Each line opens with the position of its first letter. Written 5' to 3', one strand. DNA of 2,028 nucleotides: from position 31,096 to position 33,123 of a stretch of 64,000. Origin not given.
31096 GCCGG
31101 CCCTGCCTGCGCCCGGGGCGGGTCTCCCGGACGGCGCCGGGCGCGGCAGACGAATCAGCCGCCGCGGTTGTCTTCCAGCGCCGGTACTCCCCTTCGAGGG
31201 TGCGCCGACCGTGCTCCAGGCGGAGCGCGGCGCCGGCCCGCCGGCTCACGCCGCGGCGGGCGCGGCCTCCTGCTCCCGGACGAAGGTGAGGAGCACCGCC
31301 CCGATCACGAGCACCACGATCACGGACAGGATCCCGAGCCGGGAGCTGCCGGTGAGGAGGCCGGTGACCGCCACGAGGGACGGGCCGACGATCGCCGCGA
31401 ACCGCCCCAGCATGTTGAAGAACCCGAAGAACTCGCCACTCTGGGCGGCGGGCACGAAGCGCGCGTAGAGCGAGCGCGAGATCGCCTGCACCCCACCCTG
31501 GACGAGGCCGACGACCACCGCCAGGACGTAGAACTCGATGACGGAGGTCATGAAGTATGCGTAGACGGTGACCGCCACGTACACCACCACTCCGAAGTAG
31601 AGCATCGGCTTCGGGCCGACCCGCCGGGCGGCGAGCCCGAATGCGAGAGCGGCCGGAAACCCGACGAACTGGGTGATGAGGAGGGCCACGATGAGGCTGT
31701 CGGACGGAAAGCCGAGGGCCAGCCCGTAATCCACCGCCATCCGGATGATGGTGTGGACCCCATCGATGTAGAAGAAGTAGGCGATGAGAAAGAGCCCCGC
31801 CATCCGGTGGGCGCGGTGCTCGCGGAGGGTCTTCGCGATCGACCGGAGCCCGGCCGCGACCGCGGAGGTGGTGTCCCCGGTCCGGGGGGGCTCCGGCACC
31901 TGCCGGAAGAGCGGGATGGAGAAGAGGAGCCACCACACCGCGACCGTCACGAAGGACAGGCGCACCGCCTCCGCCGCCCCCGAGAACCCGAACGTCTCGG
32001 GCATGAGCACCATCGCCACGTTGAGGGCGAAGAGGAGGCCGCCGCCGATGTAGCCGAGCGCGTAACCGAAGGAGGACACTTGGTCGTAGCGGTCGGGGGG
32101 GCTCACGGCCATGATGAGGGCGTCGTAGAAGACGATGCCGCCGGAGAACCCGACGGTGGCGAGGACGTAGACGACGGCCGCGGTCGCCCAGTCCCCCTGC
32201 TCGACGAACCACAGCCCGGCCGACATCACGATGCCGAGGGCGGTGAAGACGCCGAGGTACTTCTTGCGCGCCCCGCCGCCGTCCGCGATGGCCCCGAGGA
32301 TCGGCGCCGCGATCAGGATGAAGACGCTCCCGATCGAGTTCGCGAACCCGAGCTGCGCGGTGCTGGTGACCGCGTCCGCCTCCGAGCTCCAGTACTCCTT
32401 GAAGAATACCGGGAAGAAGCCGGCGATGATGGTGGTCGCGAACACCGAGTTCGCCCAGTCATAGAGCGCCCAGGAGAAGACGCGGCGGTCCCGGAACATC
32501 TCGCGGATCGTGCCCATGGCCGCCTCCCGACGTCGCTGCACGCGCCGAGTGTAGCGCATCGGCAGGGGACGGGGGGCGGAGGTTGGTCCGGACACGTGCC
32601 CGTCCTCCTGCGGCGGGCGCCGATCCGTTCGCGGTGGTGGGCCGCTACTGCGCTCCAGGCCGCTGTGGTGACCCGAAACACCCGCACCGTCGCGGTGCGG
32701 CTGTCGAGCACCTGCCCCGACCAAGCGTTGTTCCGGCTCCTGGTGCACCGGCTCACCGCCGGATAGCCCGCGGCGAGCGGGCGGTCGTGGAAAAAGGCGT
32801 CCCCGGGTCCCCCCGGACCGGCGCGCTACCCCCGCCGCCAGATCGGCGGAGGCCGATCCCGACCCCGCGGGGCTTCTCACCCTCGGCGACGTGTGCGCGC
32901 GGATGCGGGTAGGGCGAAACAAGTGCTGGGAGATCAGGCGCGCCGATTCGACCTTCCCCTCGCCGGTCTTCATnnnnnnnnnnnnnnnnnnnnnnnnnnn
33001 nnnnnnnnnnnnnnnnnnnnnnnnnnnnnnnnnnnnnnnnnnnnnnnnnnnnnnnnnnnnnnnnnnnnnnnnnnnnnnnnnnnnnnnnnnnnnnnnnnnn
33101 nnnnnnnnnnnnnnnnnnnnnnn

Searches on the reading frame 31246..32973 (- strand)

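Call 8: search_protein_families(library=pfam, proteins=[window:31246-32973:-], max_evalue=0.001)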
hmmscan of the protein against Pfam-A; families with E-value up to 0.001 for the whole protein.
window:31246-32973:- (575 aa): 2 families
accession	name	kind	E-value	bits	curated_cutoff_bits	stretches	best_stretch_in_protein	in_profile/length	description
PF11700.14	ATG22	-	1.8e-55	189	24.1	1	163-572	4-479/482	Vacuole effluxer Atg22 like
PF07690.21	MFS_1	-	1.2e-33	116.9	33.4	3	177-531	9-347/347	Major Facilitator Superfamily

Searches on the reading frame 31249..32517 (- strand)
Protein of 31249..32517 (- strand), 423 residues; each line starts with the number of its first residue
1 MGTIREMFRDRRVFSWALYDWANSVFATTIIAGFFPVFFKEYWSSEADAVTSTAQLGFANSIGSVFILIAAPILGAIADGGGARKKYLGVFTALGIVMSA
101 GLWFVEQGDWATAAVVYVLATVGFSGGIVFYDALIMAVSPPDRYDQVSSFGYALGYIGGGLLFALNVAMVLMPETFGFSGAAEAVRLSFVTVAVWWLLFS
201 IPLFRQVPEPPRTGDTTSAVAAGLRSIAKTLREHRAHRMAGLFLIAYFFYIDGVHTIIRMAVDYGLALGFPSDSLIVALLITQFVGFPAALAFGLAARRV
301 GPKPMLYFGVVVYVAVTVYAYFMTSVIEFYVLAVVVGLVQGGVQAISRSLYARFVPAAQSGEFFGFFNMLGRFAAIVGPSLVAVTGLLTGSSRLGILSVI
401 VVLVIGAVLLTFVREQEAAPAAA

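Call 68: find_related_loci(query=window:31249-32517:-, collection=genome_contigs, flank=10000)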
Query seq(423 aa) (423 aa) in genome_contigs; peptide patterns used: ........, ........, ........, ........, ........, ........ (x = any residue, [..] = any of these).
599 stretches matched a pattern (row limit reached: there are more); 585 encode a relative of the query (tblastn E <= 1e-3); the best 80 are kept; 80 distinct loci.
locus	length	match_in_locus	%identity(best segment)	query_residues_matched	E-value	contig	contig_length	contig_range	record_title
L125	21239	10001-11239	88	1-413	0e+0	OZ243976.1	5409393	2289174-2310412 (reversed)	MAG: Gammaproteobacteria bacterium isolate 16632d52-ba02-4dd1-a452-c1d69d7653ac genome assembly, chromosome: 1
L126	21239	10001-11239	94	1-413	0e+0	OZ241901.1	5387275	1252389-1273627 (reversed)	MAG: Gammaproteobacteria bacterium isolate 65898e9d-28f9-48af-9959-824c109e8cbf genome assembly, chromosome: 1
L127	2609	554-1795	87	4-417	0e+0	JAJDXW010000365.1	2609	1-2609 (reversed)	MAG: Gammaproteobacteria bacterium isolate jk18x27bins.56 k141_11349, whole genome shotgun sequence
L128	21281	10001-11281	79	1-418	0e+0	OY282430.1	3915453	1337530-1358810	MAG: uncultured Pseudomonadales bacterium genome assembly, chromosome: 1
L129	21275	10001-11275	84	1-421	0e+0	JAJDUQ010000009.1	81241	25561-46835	MAG: Gammaproteobacteria bacterium isolate jk18x1bzbins.85 k141_987059, whole genome shotgun sequence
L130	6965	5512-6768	79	1-419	0e+0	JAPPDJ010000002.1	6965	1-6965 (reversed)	MAG: Gammaproteobacteria bacterium isolate IRC4_bin_23 NODE_5007_length_6965_cov_9.43285, whole genome shotgun sequence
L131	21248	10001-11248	80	1-416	0e+0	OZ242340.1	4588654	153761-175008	MAG: Pseudomonadales bacterium isolate 91155978-9a53-44d7-b5ce-53facbcce8b6 genome assembly, chromosome: 1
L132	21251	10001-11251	84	1-417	0e+0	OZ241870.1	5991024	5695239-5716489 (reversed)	MAG: Gammaproteobacteria bacterium isolate ca35ea08-545d-4259-bb59-35f508f037d2 genome assembly, chromosome: 1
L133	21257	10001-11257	78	1-419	0e+0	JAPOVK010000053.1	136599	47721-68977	MAG: Gammaproteobacteria bacterium isolate COS1_bin_18 NODE_91_length_136599_cov_29.8445, whole genome shotgun sequence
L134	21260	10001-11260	76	1-416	0e+0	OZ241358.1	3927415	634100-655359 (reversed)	MAG: Candidatus Azophilus sp. isolate c4c4d012-86f2-4497-9bb6-2ec6fb926b7a genome assembly, chromosome: 1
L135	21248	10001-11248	80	1-416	0e+0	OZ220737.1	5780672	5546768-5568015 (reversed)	MAG: Pseudomonadales bacterium isolate 93f608da-4359-4028-81e3-666eefb89598 genome assembly, chromosome: 1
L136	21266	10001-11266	74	4-422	0e+0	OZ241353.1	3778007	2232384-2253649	MAG: Candidatus Azotimanducaceae bacterium isolate e3e4c148-1896-45fc-9e70-f97964d5a610 genome assembly, chromosome: 1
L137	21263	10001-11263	73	8-417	0e+0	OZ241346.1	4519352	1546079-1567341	MAG: Candidatus Azotimanducaceae bacterium isolate 1a084ade-5f57-4f91-b07c-c4cd22397a73 genome assembly, chromosome: 1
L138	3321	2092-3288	82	2-400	0e+0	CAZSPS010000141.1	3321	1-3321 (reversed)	MAG TPA_asm: uncultured Ectothiorhodospiraceae bacterium isolate SRP338948_co1_65 genome assembly, contig: k141_435762,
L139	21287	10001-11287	73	1-422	0e+0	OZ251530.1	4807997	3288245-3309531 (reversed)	MAG: Candidatus Azotimanducaceae bacterium isolate f202fb84-87b8-493a-be29-01d38759616a genome assembly, chromosome: 1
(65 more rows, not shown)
